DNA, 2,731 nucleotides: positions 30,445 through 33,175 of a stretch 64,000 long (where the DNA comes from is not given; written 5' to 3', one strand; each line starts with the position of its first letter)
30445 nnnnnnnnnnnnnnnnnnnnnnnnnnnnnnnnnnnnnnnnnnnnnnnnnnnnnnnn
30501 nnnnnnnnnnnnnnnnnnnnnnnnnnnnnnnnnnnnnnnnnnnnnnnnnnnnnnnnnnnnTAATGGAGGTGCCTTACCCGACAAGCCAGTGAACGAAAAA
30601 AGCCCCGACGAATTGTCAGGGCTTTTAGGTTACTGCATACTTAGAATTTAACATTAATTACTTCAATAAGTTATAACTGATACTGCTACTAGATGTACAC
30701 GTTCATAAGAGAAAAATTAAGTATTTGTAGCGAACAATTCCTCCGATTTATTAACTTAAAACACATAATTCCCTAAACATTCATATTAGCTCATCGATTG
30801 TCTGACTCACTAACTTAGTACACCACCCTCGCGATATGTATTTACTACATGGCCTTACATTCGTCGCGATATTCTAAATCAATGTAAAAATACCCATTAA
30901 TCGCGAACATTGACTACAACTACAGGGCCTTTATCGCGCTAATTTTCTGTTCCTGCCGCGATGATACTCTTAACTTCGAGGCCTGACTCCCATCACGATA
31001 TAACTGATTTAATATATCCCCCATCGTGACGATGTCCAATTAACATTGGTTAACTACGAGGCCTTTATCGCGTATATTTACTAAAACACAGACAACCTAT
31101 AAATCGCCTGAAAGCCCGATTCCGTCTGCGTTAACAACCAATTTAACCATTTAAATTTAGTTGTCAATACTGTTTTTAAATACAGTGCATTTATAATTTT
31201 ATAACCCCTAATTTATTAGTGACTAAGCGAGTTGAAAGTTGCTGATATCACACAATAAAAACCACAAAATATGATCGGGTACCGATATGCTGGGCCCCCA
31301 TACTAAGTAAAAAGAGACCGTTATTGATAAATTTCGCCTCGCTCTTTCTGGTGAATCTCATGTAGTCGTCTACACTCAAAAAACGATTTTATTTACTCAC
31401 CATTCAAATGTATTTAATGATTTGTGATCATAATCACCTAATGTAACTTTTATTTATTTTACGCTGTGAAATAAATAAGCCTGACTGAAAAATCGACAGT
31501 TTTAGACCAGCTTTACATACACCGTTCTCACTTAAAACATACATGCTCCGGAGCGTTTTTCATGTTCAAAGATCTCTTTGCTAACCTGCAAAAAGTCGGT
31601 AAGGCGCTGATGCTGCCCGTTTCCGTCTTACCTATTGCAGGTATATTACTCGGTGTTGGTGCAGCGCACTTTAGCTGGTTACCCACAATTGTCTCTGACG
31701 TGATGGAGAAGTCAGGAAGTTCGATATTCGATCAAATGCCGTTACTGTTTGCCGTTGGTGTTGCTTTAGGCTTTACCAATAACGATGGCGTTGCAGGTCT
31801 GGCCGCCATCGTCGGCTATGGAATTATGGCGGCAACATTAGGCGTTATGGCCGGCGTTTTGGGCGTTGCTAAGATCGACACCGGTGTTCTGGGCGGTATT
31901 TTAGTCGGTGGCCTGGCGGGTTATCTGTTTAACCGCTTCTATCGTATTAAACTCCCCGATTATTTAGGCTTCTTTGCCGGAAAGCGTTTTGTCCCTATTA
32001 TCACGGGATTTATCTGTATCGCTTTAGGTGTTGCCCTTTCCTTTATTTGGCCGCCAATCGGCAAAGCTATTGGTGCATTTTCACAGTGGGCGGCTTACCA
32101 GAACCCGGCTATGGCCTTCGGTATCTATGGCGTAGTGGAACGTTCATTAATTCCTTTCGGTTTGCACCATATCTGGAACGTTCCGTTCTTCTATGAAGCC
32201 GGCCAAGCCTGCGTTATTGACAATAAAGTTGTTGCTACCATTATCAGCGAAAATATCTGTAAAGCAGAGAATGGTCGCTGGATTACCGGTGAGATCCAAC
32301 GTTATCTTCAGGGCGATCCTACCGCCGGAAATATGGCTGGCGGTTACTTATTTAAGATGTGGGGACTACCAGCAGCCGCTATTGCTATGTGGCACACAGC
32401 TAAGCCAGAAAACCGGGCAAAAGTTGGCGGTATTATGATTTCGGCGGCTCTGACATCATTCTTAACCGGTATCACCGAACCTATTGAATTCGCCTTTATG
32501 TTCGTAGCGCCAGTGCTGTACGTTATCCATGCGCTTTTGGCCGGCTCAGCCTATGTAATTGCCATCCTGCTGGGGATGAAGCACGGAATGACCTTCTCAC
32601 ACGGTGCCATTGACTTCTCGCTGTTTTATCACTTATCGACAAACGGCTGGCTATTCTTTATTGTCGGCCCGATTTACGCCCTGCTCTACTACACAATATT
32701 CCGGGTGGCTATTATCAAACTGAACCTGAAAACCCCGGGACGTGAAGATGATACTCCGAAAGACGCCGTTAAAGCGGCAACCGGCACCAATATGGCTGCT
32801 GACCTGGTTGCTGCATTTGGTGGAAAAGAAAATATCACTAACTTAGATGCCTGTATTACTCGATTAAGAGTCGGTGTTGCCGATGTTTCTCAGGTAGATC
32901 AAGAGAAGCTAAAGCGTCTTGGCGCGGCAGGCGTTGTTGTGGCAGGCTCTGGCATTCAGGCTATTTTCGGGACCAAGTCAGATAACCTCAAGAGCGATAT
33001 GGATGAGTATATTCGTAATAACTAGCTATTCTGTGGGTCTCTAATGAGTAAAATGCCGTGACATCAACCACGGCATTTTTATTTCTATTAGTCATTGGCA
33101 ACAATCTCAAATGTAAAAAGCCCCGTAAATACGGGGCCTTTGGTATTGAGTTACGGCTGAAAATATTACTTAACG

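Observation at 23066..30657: Two ~60-bp direct repeats bracket the entire 7.5-kb sigma54 cysteine-catabolic module next to tRNA-Asn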

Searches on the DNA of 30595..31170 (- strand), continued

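Call 76: get_annotated_region(hit=H20, flank=3500)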
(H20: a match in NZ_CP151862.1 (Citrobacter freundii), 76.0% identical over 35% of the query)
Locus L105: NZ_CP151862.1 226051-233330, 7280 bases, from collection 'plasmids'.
description: Citrobacter freundii strain MO_AK867 plasmid unnamed2, complete sequence
organism: Citrobacter freundii (NCBI taxid 546)
taxonomy: Bacteria; Pseudomonadota; Gammaproteobacteria; Enterobacterales; Enterobacteriaceae; Citrobacter; Citrobacter freundii
host: -; source: -; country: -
typing (MOB-suite, as given by PLSDB): non-mobilizable
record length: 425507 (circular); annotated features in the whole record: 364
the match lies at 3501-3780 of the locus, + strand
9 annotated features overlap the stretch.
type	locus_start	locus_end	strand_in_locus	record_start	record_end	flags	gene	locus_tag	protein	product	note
CDS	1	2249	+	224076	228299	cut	rpoC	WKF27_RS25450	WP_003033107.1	DNA-directed RNA polymerase subunit beta'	GO:0006351 - DNA-templated transcription [Evidence IEA]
CDS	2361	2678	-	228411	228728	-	-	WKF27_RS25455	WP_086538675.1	PTS lactose/cellobiose transporter subunit IIA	GO:0009401 - phosphoenolpyruvate-dependent sugar phosphotransferase system [Evidence IEA]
CDS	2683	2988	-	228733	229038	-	-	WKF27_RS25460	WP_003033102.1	PTS sugar transporter subunit IIB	GO:0008643 - carbohydrate transport [Evidence IEA]; GO:0009401 - phosphoenolpyruvate-dependent sugar phosphotransferase ...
CDS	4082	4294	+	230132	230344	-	cspG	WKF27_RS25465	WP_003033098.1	cold shock protein CspG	-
CDS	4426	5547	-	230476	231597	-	thiH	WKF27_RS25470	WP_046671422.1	2-iminoacetate synthase ThiH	GO:0009228 - thiamine biosynthetic process [Evidence IEA]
CDS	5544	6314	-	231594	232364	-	thiG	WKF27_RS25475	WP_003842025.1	thiazole synthase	-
CDS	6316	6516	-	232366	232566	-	thiS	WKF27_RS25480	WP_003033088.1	sulfur carrier protein ThiS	GO:0009228 - thiamine biosynthetic process [Evidence IEA]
CDS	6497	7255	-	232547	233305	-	-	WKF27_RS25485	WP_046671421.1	HesA/MoeB/ThiF family protein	-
CDS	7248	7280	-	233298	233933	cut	thiE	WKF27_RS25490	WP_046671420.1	thiamine phosphate synthase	GO:0009228 - thiamine biosynthetic process [Evidence IEA]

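Call 80: get_annotated_region(hit=H19, flank=2500)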
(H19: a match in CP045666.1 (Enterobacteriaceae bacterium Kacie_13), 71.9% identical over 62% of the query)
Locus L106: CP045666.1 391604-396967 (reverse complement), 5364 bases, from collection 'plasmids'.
description: Enterobacteriaceae bacterium Kacie_13 plasmid unnamed1, complete sequence
organism: Enterobacteriaceae bacterium Kacie_13 (NCBI taxid 2662179)
taxonomy: Bacteria; Pseudomonadota; Gammaproteobacteria; Enterobacterales; Enterobacteriaceae; ; Enterobacteriaceae bacterium Kacie 13
host: -; source: Bacteria culture,Stream water; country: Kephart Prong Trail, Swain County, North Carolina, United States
typing (MOB-suite, as given by PLSDB): non-mobilizable; replicon rep_cluster_1067
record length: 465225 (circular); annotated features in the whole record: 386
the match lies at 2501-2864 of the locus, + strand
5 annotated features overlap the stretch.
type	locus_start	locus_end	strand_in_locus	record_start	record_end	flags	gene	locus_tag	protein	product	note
CDS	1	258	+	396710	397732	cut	-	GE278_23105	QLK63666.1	LacI family DNA-binding transcriptional regulator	-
CDS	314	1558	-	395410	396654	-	-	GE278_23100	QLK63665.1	tryptophan permease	-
CDS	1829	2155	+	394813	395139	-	-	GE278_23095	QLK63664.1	peptidase inhibitor I78 family protein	-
CDS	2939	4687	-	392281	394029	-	-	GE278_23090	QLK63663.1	ATP-binding cassette domain-containing protein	-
CDS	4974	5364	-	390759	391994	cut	-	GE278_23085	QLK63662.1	MFS transporter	-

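Call 81: get_annotated_region(hit=H23, flank=2500)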
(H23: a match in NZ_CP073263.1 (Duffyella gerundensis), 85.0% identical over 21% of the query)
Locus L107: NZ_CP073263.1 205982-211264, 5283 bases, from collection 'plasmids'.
description: Duffyella gerundensis strain AR plasmid unnamed1, complete sequence
organism: Duffyella gerundensis (NCBI taxid 1619313)
taxonomy: Bacteria; Pseudomonadota; Gammaproteobacteria; Enterobacterales; Erwiniaceae; Duffyella; Duffyella gerundensis
host: -; source: Lolium perenne; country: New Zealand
typing (MOB-suite, as given by PLSDB): non-mobilizable; replicon rep_cluster_1264
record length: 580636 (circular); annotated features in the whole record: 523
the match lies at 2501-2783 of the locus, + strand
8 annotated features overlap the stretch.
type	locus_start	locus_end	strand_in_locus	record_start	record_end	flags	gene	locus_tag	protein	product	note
CDS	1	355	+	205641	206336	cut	-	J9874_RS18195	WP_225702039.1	response regulator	GO:0000160 - phosphorelay signal transduction system [Evidence IEA]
CDS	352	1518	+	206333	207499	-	-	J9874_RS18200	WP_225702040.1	ATP-binding protein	-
CDS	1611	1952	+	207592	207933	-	-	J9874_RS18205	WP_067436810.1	multidrug efflux SMR transporter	-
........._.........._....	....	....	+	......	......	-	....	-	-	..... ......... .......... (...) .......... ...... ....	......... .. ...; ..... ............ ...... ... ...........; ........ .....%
CDS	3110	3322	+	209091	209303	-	cspG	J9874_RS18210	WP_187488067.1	cold shock protein CspG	-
CDS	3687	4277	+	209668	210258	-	-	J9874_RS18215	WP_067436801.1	malonic semialdehyde reductase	-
CDS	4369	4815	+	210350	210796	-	-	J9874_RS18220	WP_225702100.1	flavin reductase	-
CDS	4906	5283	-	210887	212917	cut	-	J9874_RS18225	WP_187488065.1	choline transporter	-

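Call 82: get_annotated_region(hit=H17, flank=2500)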
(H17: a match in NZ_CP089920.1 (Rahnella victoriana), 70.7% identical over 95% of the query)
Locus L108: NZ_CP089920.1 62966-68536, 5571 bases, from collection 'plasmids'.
description: Rahnella victoriana strain JZ-GX1 plasmid unnamed1, complete sequence
organism: Rahnella victoriana (NCBI taxid 1510570)
taxonomy: Bacteria; Pseudomonadota; Gammaproteobacteria; Enterobacterales; Yersiniaceae; Rahnella; Rahnella victoriana
host: -; source: single cell,soil; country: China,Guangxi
typing (MOB-suite, as given by PLSDB): non-mobilizable; replicon rep_cluster_1067
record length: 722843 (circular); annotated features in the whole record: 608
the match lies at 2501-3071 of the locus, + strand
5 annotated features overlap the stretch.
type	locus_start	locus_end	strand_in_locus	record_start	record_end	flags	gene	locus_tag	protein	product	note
CDS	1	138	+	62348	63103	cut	-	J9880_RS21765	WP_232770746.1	LuxR family transcriptional regulator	-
CDS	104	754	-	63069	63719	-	eagI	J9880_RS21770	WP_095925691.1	acyl-homoserine-lactone synthase EagI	-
CDS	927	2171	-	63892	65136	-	mtr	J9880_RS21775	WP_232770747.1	tryptophan permease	GO:0015801 - aromatic amino acid transport [Evidence IEA]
CDS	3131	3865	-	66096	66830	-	-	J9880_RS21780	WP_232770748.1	pirin family protein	-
CDS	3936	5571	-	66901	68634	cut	-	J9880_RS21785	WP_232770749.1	ABC-F family ATP-binding cassette domain-containing protein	-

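Call 95: search_rna_families(sources=[L099, L101, L105, L104, L110, L117, L107, L010], threshold=gathering)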
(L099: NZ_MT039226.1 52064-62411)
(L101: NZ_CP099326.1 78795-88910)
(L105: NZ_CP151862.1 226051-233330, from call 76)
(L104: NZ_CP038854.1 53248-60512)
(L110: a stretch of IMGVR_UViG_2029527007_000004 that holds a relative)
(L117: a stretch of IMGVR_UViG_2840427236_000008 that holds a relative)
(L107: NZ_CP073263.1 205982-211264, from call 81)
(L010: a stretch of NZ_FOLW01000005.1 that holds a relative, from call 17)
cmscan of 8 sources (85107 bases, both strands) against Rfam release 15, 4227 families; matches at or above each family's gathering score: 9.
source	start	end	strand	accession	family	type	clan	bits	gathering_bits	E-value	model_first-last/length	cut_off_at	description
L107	2935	3347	+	RF01766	cspA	Cis-reg; thermoregulator;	-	230.5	78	2.9e-62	1-428/428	no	cspA thermoregulator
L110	7503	7927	+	RF01766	cspA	Cis-reg; thermoregulator;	-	200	78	2.2e-53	1-428/428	no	cspA thermoregulator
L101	5210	5634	+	RF01766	cspA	Cis-reg; thermoregulator;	-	187.5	78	1e-49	1-428/428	no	cspA thermoregulator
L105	3905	4319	+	RF01766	cspA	Cis-reg; thermoregulator;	-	186.1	78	2.5e-49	1-428/428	no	cspA thermoregulator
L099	105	191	+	RF01695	C4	Gene; antisense;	CL00128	85.3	45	3e-15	1-87/87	no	C4 antisense RNA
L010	8902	8974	+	RF00005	tRNA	Gene; tRNA;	CL00001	72.6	29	8e-14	1-71/71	no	tRNA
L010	5650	5722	+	RF00005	tRNA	Gene; tRNA;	CL00001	72.6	29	8.2e-14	1-71/71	no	tRNA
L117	9364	9435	+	RF00005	tRNA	Gene; tRNA;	CL00001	52.4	29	2.8e-08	1-71/71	no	tRNA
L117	9293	9350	+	RF00005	tRNA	Gene; tRNA;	CL00001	47.5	29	6.4e-07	9-63/71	no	tRNA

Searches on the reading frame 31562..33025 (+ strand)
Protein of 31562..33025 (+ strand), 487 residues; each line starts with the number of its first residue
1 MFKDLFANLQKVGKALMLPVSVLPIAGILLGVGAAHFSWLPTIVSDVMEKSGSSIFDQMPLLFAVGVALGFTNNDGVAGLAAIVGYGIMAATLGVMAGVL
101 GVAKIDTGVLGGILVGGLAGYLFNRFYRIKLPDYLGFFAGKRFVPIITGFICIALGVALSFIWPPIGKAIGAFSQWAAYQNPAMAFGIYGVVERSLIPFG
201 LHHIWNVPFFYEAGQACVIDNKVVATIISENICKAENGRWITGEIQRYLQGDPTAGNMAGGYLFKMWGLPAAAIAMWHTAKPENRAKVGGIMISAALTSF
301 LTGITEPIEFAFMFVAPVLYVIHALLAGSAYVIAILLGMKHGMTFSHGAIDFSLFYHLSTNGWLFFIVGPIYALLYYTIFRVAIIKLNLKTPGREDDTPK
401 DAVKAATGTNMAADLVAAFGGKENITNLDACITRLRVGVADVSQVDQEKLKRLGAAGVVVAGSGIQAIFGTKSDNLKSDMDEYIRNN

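Call 10: search_protein_families(library=ncbifam, proteins=[window:31562-33022:+])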
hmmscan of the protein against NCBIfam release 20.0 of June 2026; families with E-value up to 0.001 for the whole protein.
window:31562-33022:+ (487 aa): 19 families
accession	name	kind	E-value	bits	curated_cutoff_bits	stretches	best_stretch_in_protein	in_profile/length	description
NF008301.0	PRK11089.1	equivalog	2.1e-241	801.6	647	1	1-487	1-477/477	PTS glucose transporter subunit IIBC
TIGR02002.1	PTS-II-BC-glcB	equivalog_domain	2.9e-202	672.9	591.8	1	2-485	1-501/502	glucose-specific PTS transporter subunit IIBC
TIGR01998.1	PTS-II-BC-nag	equivalog_domain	1.5e-135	452.6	553.2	1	8-480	4-474/475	N-acetylglucosamine-specific PTS transporter subunit IIBC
NF007608.0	PRK10255.1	equivalog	1.2e-109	367.7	1010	1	7-484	5-466/648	PTS N-acetyl glucosamine transporter subunit IIABC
NF007509.0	PRK10110.1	subfamily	1.4e-95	320.7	665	2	97-484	136-525/530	PTS maltose transporter subunit IICB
TIGR02004.1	PTS-IIBC-malX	hypoth_equivalog_domain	3.5e-95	319.5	632.2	2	96-481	126-514/517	maltose/glucose-specific PTS transporter subunit IIBC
TIGR00852.1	pts-Glc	subfamily_domain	1.4e-78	264.2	291.1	1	52-339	1-290/290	maltose/glucose-specific PTS transporter subunit IIC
TIGR02005.1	PTS-IIBC-alpha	subfamily_domain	2.3e-68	230.8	607.3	2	96-482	126-522/524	alpha-glucoside-specific PTS transporter subunit IIBC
TIGR02003.1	PTS-II-BC-unk1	hypoth_equivalog_domain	5.6e-67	226.5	649.85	2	97-483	130-544/547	PTS transporter subunit IIBC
TIGR00826.1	EIIB_glc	domain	7.8e-25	87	45.75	1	386-470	2-88/88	glucose PTS transporter subunit EIIB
NF007255.0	PRK09702.1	equivalog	1.3e-19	70.4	321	1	368-485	15-147/161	PTS sugar transporter subunit IIB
TIGR01996.1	PTS-II-BC-sucr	equivalog_domain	1.3e-09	37.2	559.3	1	410-471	4-66/461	sucrose-specific PTS transporter subunit IIBC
NF007152.0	PRK09586.1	equivalog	3.4e-09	36.4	516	1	409-481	7-81/477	PTS N-acetylmuramic acid transporter subunit IIBC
TIGR01995.1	PTS-II-ABC-beta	subfamily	1.8e-08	33.4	614.7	1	410-475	3-69/618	beta-glucoside-specific PTS transporter subunit IIABC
NF007311.0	PRK09796.1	equivalog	8.3e-08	31.2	722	1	410-472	7-70/485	PTS cellobiose/arbutin/salicin transporter subunit IIBC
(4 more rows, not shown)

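Call 17: find_related_loci(query=window:31562-33022:+, collection=genome_contigs, flank=10000)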
Query window:31562-33022:+ (487 aa) in genome_contigs; peptide patterns used: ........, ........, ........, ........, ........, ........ (x = any residue, [..] = any of these).
598 stretches matched a pattern (row limit reached: there are more); 497 encode a relative of the query (tblastn E <= 1e-3); the best 80 are kept; 80 distinct loci.
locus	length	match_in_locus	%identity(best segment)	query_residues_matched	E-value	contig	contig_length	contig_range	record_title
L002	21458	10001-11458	94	1-487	0e+0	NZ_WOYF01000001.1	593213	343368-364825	Budvicia diplopodorum strain D9 Scaffold1_1, whole genome shotgun sequence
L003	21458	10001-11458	87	1-487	0e+0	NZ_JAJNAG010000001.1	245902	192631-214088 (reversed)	Limnobaculum eriocheiris strain LJY008 NODE_1_length_245902_cov_37.972788, whole genome shotgun sequence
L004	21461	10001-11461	86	1-486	0e+0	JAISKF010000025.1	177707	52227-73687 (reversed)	MAG: Enterobacteriaceae bacterium isolate Hs463_bin3 k119_2779061, whole genome shotgun sequence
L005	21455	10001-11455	82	1-487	0e+0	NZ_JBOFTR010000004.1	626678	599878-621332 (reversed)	MAG: Plesiomonas sp. isolate WFFMC_MAG_625 k139_19504_flag=1_multi=523.1499_len=626678, whole genome shotgun sequence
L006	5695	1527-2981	82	1-487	0e+0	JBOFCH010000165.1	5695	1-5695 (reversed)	MAG: Plesiomonas sp. isolate WFFMC_MAG_181 k139_182234_flag=1_multi=6.0000_len=5695, whole genome shotgun sequence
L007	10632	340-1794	82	1-487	0e+0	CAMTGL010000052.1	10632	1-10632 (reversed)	MAG TPA_asm: uncultured Plesiomonas sp. isolate ERR5094855_bin.3_metaWRAP_v1.3_MAG genome assembly, contig: ERZ14207126.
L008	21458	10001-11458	83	1-487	0e+0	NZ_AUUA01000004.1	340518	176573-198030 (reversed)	Leminorella grimontii ATCC 33999 = DSM 5078 G544DRAFT_scaffold00004.4_C, whole genome shotgun sequence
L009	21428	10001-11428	72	1-487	0e+0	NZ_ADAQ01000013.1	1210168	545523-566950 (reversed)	Grimontia hollisae CIP 101886 VHA.Contig67, whole genome shotgun sequence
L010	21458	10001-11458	88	1-487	0e+0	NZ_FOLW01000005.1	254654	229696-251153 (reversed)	Pragia fontium DSM 5563 = ATCC 49100 strain DSM 5563, whole genome shotgun sequence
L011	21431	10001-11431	68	1-487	0e+0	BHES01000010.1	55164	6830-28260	Enterobacterales bacterium AwEntero DNA, sequence010, whole genome shotgun sequence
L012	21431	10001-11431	71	1-487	0e+0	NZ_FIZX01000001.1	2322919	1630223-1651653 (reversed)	Grimontia celer strain CECT 9029, whole genome shotgun sequence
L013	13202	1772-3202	69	1-487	0e+0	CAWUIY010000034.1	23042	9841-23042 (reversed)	MAG: uncultured Serratia sp. isolate SRR17458618_metabat2_14_1705322952 genome assembly, contig: ERZ21854036.104, whole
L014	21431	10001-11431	69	1-487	0e+0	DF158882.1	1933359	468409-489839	Enterobacteriaceae bacterium B14 DNA, scaffold: 1, whole genome shotgun sequence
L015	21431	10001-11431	69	1-487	0e+0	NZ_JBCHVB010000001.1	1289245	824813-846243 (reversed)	Erwinia sp. P6884 strain CCM 9357 1, whole genome shotgun sequence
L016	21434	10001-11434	68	1-487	0e+0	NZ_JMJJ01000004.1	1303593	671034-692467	Pantoea ananatis LMG 2665 Contig4, whole genome shotgun sequence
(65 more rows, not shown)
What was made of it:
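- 31562..33025 (+): ptsG, the conserved divergent neighbour of the ncRNA in Budviciaceae. Calls 10, 17.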

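Call 97: find_encoding_contigs(protein=window:31562-33025:+, flank=10000, max_places=10)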
Protein window:31562-33025:+ (487 aa): 22 contigs read that carry it; 10 places shown.
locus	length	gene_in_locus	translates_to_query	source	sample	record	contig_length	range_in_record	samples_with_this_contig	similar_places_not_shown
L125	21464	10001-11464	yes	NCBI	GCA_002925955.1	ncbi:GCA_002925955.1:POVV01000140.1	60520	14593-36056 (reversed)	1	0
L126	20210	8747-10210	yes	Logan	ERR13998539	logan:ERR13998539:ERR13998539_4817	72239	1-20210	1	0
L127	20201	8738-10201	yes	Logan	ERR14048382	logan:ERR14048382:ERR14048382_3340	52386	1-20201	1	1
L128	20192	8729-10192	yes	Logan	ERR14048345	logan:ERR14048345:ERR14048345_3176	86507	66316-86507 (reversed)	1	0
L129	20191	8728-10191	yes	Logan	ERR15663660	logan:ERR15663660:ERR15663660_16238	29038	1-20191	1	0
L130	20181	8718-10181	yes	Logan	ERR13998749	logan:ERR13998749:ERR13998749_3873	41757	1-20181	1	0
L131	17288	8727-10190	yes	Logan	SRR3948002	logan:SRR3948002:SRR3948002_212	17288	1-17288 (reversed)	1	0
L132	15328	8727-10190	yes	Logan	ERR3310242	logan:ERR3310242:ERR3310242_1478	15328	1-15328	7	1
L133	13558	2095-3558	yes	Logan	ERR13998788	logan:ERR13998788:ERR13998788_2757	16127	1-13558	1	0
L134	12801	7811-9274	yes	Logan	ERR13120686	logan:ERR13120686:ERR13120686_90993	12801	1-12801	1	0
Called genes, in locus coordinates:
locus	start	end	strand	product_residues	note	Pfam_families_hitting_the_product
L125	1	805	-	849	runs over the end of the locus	PF02743:dCache_1, PF22673:MCP-like_PDC_1, PF00990:GGDEF, PF00563:EAL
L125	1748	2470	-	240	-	-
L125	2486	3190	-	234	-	PF16481:DUF5058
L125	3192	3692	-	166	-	PF14196:ATC_hydrolase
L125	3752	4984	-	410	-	PF04389:Peptidase_M28, PF01546:Peptidase_M20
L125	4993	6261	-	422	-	PF03313:SDH_alpha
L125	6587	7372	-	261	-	PF12833:HTH_18, PF00165:HTH_AraC (weak)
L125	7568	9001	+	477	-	PF01078:Mg_chelatase (faint), PF00158:Sigma54_activat, PF14532:Sigma54_activ_2, PF00004:AAA (weak), PF07724:AAA_2 (weak), PF25601:AAA_lid_14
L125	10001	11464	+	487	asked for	PF02378:PTS_EIIC, PF00367:PTS_EIIB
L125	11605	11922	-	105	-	PF04363:DUF496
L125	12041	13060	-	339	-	PF00106:adh_short, PF01073:3Beta_HSD, PF01370:Epimerase, PF02719:Polysacc_synt_2, PF04321:RmlD_sub_bind, PF05368:NmrA (weak), PF08659:KR (weak), PF16363:GDP_Man_Dehyd, +1 more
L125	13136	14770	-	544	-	PF03446:NAD_binding_2, PF00393:6PGD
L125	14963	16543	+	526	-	PF03741:TerC, PF00571:CBS (weak), PF03471:CorC_HlyC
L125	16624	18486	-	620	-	PF05170:AsmA, PF13116:YhdP (weak), PF05170:AsmA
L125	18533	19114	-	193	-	PF06559:DCD_N (weak), PF22769:DCD, PF00692:dUTPase (faint)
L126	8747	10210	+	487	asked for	PF02378:PTS_EIIC, PF00367:PTS_EIIB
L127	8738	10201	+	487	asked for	PF02378:PTS_EIIC, PF00367:PTS_EIIB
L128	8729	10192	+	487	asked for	PF02378:PTS_EIIC, PF00367:PTS_EIIB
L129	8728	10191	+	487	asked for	PF02378:PTS_EIIC, PF00367:PTS_EIIB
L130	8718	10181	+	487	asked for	PF02378:PTS_EIIC, PF00367:PTS_EIIB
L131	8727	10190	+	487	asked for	PF02378:PTS_EIIC, PF00367:PTS_EIIB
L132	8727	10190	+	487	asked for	PF02378:PTS_EIIC, PF00367:PTS_EIIB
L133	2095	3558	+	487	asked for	PF02378:PTS_EIIC, PF00367:PTS_EIIB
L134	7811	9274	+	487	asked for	PF02378:PTS_EIIC, PF00367:PTS_EIIB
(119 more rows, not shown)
